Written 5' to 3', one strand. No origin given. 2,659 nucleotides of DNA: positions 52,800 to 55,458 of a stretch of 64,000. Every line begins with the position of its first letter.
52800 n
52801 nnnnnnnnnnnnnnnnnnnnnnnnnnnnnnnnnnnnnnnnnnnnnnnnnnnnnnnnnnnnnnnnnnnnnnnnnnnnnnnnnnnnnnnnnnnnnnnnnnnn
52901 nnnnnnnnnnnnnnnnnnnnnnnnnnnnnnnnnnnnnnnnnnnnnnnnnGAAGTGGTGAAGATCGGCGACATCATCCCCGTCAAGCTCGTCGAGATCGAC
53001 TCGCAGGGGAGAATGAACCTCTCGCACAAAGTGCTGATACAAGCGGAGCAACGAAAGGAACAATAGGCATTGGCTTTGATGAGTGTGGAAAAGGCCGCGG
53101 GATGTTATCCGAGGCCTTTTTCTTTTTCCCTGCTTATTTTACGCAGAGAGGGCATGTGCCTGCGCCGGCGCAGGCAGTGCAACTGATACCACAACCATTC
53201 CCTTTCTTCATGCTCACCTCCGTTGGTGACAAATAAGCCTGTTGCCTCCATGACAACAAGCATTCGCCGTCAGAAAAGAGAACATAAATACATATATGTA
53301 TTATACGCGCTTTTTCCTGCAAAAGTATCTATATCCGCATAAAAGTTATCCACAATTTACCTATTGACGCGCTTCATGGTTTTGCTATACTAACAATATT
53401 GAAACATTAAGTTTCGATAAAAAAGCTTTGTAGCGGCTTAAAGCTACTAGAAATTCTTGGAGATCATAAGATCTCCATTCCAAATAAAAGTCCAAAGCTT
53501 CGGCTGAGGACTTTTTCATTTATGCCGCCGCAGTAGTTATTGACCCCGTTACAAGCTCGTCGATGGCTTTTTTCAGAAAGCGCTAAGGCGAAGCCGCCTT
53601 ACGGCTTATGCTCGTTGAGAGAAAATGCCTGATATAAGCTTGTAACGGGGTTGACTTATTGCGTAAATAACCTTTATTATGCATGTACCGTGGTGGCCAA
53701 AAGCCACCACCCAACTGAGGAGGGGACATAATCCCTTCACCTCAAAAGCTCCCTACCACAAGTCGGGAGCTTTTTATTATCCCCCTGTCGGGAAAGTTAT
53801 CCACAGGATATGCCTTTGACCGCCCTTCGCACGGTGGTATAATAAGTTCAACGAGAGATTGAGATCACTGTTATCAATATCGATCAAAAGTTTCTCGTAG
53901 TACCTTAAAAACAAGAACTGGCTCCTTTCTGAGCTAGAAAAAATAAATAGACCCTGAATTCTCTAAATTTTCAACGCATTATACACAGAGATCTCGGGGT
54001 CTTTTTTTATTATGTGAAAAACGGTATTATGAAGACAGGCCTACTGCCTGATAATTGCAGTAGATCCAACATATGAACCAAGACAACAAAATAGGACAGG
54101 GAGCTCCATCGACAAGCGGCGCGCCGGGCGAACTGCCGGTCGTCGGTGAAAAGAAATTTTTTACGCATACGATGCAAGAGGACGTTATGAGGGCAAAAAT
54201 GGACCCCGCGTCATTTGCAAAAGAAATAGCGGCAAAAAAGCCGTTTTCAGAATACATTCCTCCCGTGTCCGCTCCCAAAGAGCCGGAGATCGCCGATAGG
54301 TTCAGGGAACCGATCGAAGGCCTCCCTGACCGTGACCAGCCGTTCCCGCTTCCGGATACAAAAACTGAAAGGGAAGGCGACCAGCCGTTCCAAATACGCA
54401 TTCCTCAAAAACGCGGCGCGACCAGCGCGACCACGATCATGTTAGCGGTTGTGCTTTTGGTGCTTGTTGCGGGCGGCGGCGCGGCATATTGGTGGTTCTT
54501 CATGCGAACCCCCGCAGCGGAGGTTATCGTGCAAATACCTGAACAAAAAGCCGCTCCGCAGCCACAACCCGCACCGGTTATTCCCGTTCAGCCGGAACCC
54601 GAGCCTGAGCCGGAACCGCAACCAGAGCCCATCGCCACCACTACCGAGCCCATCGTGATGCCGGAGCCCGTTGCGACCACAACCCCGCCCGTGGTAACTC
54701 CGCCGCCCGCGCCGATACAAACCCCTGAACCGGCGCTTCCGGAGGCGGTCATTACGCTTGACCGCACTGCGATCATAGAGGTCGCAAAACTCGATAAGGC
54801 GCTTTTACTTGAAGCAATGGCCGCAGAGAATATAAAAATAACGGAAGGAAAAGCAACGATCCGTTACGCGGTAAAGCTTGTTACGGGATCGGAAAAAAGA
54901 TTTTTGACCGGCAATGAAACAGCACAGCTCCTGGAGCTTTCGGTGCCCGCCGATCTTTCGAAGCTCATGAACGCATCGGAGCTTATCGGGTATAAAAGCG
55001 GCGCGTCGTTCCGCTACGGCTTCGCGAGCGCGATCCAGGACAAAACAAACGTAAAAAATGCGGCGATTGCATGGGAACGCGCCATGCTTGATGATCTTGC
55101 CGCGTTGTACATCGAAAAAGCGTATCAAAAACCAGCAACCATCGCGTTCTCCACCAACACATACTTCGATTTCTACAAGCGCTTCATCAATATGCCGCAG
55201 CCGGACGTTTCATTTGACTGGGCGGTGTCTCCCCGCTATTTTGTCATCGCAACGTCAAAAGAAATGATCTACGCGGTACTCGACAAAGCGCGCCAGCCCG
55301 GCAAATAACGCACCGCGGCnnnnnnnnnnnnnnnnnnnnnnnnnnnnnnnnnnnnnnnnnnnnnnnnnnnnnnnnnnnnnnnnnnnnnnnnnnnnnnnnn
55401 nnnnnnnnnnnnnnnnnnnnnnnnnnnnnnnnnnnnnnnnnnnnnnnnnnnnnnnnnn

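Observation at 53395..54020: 1 kb gene-free hub with three promoter-terminator units and no start codons (candidate sRNAs)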

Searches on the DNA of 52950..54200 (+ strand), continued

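Call 98: search_with_rna_model(model_id=R2, sources=[window, L001, L002, L003, L004, L005, L006, L007, L008, L009, L010, L011, L012, L013, L014, L015, L016, L017, L018, L019, L020, L021, L022, L023, L024, L025, L026, L027, L028, L029, L030, L031, L032, L033, L034, L035, L036, L037, L038, L039, L040, L041, L042, L043, L044, L045, L046, L047, L048, L049, L050, L051, L052, L053, L054, L055, L056, L057, L058, L059, L060, L061, L062, L063, L064, L065, L066, L067, L068, L069, L070, L071, L072, L073, L074, L075, L076, L077, L078, L079, L080, L082, L084, L086, L087, L088, L089, L090, L091, L092, L093, L094, L095, L191], max_evalue=1)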
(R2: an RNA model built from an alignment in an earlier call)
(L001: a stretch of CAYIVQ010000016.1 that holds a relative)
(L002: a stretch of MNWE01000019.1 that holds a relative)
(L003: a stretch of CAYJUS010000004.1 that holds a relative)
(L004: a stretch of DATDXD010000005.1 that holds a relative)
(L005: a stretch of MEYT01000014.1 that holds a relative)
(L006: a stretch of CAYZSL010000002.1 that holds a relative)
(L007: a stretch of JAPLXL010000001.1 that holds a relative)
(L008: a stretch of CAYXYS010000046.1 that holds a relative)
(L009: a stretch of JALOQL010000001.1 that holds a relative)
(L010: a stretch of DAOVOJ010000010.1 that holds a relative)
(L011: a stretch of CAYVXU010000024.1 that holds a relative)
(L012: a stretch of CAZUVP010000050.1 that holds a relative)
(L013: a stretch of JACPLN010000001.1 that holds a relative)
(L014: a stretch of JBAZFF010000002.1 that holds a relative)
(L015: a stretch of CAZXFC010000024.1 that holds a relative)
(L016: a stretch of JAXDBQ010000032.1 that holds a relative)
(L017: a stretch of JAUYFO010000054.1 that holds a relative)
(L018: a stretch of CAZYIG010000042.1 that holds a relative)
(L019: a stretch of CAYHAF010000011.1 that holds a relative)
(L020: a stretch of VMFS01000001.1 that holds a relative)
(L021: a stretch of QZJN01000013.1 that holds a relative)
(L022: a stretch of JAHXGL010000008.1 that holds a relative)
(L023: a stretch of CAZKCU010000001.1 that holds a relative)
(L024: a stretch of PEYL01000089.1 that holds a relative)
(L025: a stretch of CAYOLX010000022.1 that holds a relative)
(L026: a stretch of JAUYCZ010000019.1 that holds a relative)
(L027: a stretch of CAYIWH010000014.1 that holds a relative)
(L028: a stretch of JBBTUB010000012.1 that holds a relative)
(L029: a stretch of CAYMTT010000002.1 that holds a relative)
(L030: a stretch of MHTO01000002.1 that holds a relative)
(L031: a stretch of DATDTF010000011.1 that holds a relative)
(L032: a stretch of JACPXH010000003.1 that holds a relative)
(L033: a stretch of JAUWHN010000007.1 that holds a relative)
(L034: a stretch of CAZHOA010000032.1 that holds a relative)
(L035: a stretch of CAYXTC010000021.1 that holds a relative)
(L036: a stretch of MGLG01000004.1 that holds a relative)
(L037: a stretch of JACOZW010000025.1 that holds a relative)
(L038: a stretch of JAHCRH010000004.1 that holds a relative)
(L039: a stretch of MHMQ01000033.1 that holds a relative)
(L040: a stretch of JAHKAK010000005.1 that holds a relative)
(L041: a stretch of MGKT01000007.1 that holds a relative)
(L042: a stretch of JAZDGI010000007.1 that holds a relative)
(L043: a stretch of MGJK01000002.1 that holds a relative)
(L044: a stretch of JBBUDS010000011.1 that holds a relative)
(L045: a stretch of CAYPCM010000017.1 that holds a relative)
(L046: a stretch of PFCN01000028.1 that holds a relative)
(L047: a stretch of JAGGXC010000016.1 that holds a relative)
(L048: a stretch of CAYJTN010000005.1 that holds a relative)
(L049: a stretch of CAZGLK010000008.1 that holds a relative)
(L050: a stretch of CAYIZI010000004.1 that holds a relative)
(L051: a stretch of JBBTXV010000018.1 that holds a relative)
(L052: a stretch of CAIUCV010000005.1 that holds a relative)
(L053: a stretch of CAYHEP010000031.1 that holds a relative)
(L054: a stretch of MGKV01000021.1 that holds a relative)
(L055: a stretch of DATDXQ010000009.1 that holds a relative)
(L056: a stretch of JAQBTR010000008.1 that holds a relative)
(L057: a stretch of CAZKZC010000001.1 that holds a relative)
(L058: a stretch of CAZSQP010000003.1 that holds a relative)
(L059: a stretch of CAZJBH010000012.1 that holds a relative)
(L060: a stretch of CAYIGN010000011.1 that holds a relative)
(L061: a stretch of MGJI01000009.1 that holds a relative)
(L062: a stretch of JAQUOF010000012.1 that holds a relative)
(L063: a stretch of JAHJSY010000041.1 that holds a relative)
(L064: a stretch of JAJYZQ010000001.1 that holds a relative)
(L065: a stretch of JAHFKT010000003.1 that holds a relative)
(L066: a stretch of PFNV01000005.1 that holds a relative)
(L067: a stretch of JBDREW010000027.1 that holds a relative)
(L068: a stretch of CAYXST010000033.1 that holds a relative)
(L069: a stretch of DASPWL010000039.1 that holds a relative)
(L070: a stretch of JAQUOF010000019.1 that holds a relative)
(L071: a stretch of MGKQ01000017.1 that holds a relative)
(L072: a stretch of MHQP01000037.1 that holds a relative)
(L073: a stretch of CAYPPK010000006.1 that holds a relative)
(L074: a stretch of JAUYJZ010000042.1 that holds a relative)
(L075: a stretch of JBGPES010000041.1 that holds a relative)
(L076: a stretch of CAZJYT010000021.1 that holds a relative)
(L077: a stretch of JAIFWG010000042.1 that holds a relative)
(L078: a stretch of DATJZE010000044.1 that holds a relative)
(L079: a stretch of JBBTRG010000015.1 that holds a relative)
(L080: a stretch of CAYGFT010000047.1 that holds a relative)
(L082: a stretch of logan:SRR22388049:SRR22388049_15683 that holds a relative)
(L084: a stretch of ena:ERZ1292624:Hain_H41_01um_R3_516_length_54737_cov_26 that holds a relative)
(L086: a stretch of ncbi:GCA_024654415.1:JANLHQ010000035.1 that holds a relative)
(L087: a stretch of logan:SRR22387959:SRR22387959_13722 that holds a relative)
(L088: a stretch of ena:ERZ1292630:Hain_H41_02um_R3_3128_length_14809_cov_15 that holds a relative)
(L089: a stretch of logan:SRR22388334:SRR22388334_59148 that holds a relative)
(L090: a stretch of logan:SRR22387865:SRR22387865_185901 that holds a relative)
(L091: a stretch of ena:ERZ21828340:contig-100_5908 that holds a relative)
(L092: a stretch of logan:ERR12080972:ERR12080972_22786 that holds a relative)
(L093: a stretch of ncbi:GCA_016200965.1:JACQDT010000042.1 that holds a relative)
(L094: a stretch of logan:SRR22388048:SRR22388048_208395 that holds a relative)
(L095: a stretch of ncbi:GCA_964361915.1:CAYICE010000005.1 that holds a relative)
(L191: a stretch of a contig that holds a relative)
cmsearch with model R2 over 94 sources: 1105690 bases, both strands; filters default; matches with E-value up to 1: 13.
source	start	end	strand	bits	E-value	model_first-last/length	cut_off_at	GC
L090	7397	7527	+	152.2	7.3e-29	1-131/131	no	0.38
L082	2656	2786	+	149.8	2.4e-28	1-131/131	no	0.38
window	53393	53523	+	148.5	4.4e-28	1-131/131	no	0.33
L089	10392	10521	+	134.8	3.3e-25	1-131/131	no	0.38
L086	6873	6999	+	130.9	2.2e-24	1-131/131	no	0.39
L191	3222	3351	+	124.5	4.8e-23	1-131/131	no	0.37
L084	3973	4105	+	113.9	8.1e-21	1-131/131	no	0.37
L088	10571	10703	+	112.3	1.8e-20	1-131/131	no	0.38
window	53660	53781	+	31.1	0.0022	1-131/131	no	0.47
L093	13629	13746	+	21.8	0.2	1-131/131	no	0.46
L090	7591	7709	+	21.1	0.27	1-131/131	no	0.52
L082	2851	2969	+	21.1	0.27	1-131/131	no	0.53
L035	1090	1216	+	19.9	0.5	1-131/131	no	0.36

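Call 99: search_with_rna_model(model_id=R2, source=window, start=53600, end=54050, max_evalue=10, show_alignments=2)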
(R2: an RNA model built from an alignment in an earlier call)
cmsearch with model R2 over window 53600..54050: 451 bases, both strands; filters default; matches with E-value up to 10: 1.
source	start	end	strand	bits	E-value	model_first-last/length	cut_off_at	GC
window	53660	53781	+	31.1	9e-07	1-131/131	no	0.47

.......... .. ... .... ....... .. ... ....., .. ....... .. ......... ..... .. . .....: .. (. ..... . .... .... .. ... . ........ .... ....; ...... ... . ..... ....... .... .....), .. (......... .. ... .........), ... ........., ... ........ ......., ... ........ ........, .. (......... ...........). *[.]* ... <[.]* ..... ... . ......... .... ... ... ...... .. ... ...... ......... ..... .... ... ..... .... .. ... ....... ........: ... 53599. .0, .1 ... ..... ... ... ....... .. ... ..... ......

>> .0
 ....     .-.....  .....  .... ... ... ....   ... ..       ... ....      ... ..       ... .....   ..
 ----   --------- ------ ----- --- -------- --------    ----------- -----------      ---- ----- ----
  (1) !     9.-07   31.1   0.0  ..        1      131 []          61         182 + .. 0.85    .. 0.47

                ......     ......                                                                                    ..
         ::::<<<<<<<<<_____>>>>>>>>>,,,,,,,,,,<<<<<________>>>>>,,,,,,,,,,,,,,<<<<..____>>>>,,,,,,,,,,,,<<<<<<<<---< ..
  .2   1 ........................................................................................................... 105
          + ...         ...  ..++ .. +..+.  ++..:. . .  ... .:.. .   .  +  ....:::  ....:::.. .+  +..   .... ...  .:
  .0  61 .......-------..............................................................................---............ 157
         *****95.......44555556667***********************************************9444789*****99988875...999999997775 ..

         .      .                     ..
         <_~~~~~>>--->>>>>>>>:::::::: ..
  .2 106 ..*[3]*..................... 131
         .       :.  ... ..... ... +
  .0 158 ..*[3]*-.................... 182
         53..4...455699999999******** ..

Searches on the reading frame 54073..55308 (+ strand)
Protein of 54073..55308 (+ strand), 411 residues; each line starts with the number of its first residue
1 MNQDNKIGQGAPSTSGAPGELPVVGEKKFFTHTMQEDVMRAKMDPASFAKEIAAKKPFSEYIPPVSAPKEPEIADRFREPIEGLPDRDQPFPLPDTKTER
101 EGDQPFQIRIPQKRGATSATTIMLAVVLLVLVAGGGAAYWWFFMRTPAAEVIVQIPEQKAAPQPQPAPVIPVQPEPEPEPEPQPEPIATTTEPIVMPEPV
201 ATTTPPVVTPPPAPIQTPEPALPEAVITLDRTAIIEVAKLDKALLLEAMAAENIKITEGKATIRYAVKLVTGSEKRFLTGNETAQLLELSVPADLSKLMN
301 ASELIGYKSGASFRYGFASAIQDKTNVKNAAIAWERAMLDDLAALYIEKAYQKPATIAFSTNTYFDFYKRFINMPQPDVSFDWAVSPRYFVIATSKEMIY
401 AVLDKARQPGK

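Call 12: find_encoding_contigs(protein=window:54073-55308:+, flank=10000, max_places=10)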
Protein window:54073-55308:+ (411 aa): 1 contig read that carries it; 1 place shown.
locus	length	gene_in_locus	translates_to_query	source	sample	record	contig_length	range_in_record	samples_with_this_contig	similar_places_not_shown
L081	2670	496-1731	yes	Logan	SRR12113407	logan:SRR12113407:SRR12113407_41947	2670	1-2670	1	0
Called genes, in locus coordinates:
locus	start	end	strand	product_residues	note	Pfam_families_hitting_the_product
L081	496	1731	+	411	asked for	-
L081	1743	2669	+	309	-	?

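Call 58: search_protein_families(library=ncbifam, proteins=[window:54073-55308:+], max_evalue=1)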
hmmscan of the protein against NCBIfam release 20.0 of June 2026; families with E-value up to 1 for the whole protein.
window:54073-55308:+ (411 aa): 8 families
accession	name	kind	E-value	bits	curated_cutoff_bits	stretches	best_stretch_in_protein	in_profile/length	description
NF033761.1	gliding_GltJ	equivalog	4.6e-05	22.7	450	1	64-224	320-480/671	adventurous gliding motility protein GltJ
NF037973.1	metallo_SslE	exception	0.0038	14.6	3000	1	122-204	14-91/1519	lipoprotein metalloprotease SslE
NF005435.1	PRK07021.1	equivalog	0.0057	16.5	131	1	119-163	8-53/157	flagellar basal body-associated protein FliL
TIGR02223.1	ftsN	equivalog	0.026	14.1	107.65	1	115-177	22-83/299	cell division protein FtsN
TIGR04526.1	predic_Ig_block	subfamily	0.034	13.1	150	1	162-214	71-122/693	putative immunoglobulin-blocking virulence protein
NF011513.0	PRK14952.1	equivalog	0.09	11.7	737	1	137-228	370-459/596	DNA polymerase III subunits gamma/tau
NF004285.1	PRK05696.1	equivalog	0.096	12.5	179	1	118-149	17-48/171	flagellar basal body-associated protein FliL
NF040486.1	SrfA_fam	subfamily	0.29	10.5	150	1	50-223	156-320/438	SrfA family protein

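Call 59: search_protein_families(library=pfam, proteins=[window:54073-55308:+], max_evalue=1)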
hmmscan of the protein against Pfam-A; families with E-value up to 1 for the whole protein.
window:54073-55308:+ (411 aa): 1 family
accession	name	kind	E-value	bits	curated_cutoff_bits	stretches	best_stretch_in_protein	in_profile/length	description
PF14283.11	CD1107-like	-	0.017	15.5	26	1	98-145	113-154/158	Mobile element protein CD1107-like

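Call 78: search_protein_families(library=padloc, proteins=[window:54073-55308:+], max_evalue=0.01)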
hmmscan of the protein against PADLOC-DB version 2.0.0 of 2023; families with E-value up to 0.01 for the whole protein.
window:54073-55308:+ (411 aa): 0 families

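Call 79: search_solved_structures(query=window:54073-55308:+, max_evalue=1)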
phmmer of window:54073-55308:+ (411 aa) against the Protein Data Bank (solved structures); distinct sequences matched with E-value up to 1: 2.
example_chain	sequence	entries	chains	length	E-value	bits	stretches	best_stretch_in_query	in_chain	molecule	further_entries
9m8m_H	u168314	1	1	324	0.0022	20.2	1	146-221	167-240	Photosynthetic reaction center subunit H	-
8so3_D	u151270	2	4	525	0.021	17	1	125-186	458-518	Lymphocyte activation gene 3 protein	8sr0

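Call 84: find_homologous_proteins(query=window:54073-55308:+, max_evalue=0.00001)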
Query window:54073-55308:+ (411 aa): 42 proteins with E <= 0.00001 among 8000 candidates.
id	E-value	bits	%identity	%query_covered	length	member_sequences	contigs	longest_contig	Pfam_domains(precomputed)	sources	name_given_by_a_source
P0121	1.1e-265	899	100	100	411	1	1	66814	-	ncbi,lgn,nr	ncbi:hypothetical protein HY839_01040 [Candidatus Azambacteria bacterium]|nr:hypothetical protein [C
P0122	1.0e-221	754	82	100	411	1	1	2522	-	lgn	-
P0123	4.3e-205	699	76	100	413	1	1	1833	-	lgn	-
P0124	3.0e-204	696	76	100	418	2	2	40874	-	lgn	-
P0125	3.1e-198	677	76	100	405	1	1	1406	-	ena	-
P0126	1.9e-197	674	73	100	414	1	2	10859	-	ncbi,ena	ncbi:MAG: hypothetical protein AAB630_00345 [Patescibacteria group bacterium]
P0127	2.1e-196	671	73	100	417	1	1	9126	-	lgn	-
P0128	4.3e-196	670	75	100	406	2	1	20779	-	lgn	-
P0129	3.5e-193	660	72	100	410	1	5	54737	-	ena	-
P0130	4.3e-191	653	72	100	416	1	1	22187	-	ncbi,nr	ncbi:MAG: hypothetical protein NUV61_01865 [Candidatus Azambacteria bacterium]|nr:hypothetical prote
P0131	5.7e-191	653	73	100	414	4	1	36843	-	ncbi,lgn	-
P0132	1.5e-184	632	70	100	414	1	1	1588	-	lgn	-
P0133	1.9e-179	615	69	100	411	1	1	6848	-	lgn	-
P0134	2.6e-133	463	55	99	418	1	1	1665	-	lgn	-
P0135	1.3e-123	431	59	45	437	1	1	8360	-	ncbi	-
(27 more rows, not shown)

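Call 92: predict_structure(alignment_id=A8)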
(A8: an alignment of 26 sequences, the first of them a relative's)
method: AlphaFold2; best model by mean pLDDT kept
length: 411 residues; sequences in the alignment: 26
mean_pLDDT: 70.3   pTM: 0.49
mean pLDDT of the five models: 70.3, 68.9, 68.5, 67.5, 65.9
residues with pLDDT >= 90: 153; 70-90: 58; 50-70: 76; < 50: 124
segments of 3 or more residues with pLDDT < 50: 1-32, 61-63, 68-75, 77-79, 81-87, 94-109, 111-114, 150-161, 170-173, 175-181, 183-202
pLDDT, mean of each block of 10 residues (from residue 1): 35 37 41 53 57 58 48 46 47 42 44 54 83 78 63 45 52 47 41 42 55 74 94 96 96 95 97 92 94 93 95 94 96 92 89 85 94 71 95 93 84 39
secondary structure, 60 per line:
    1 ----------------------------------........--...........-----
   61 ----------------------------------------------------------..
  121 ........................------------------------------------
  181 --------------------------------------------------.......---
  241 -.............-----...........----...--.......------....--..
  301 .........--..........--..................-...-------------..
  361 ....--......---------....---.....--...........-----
elements in order: H35-42 H45-55 H119-144 E231-237 H242-254 E260-270 E275-277 H280-286 H293-296 E299-309 E312-321 H324-341 E359-364 E367-372 E382-385 E389-393 H396-406

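Call 95: fold_search(model_id=the predicted structure, library=pdb)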
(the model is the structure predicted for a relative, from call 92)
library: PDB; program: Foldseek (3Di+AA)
matches with E <= 10: 402; with E <= 0.001: 0
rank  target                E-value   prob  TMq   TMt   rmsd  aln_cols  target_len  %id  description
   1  7dze_A                1.3e-01  0.09  0.08  0.20  13.7       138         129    8  Fabp ground state captured by XFELs (released 2022-07-27)
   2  3d2l_A                1.3e-01  0.06  0.08  0.13  17.5       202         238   13  Crystal structure of SAM-dependent methyltransferase (ZP_00538691.1) from EXIGUOBACTERIUM SP. 255-15 at 1.90 A resolut (released 2008-05-20)
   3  3bcy                  1.4e-01  0.21  0.15  0.30   9.2       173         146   10  Crystal structure of YER067W (released 2008-11-18)
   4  7fy8_E                1.4e-01  0.09  0.08  0.21  13.7       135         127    9  Crystal Structure of human FABP1 in complex with 2-[[4-cyclopropyl-5-methyl-3-[3-(trifluoromethyl)-1,2,4-oxadiazol-5-y (released 2023-06-14)
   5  7fy8_A                1.6e-01  0.09  0.08  0.21  13.7       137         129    9  Crystal Structure of human FABP1 in complex with 2-[[4-cyclopropyl-5-methyl-3-[3-(trifluoromethyl)-1,2,4-oxadiazol-5-y (released 2023-06-14)
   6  7dzl_A                2.6e-01  0.08  0.08  0.20  13.6       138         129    9  A69C-M71L mutant of Fabp protein (released 2022-07-27)
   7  8chv_B                3.0e-01  0.10  0.10  0.21  14.0       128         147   10  Crystal structure of human PURA (fragment Glu57-Glu212, PUR repeat I and II) R140P mutant (released 2024-02-21)
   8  7fxo_B                3.0e-01  0.07  0.08  0.20  13.7       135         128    9  Crystal Structure of apo human FABP1 monoclinic form III (released 2023-06-14)
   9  6mp4_E                3.0e-01  0.07  0.08  0.19  13.6       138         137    9  Human liver FABP1 bound to tetrahydrocannabinol (released 2019-11-13)
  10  7fxo_A                3.3e-01  0.07  0.08  0.20  13.7       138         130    9  Crystal Structure of apo human FABP1 monoclinic form III (released 2023-06-14)
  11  2f73_B                3.3e-01  0.07  0.08  0.20  13.5       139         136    6  Crystal structure of human fatty acid binding protein 1 (FABP1) (released 2005-12-13)
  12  3qsz_A                3.5e-01  0.23  0.15  0.32  10.9       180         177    8  Crystal Structure of the STAR-related lipid transfer protein (fragment 25-204) from Xanthomonas axonopodis at the reso (released 2011-04-20)
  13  5l8i_A                3.8e-01  0.05  0.09  0.19  12.3       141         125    8  crystal structure of human FABP6 apo-protein (released 2016-08-24)
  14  9grx_0                4.0e-01  0.14  0.15  0.29   7.5       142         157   10  NDH-PSI-LHCI supercomplex from S. oleracea (released 2025-02-12)
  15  4on1_A                4.8e-01  0.04  0.08  0.09  15.2       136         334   15  Crystal Structure of metalloproteinase-II from Bacteroides fragilis (released 2014-04-09)
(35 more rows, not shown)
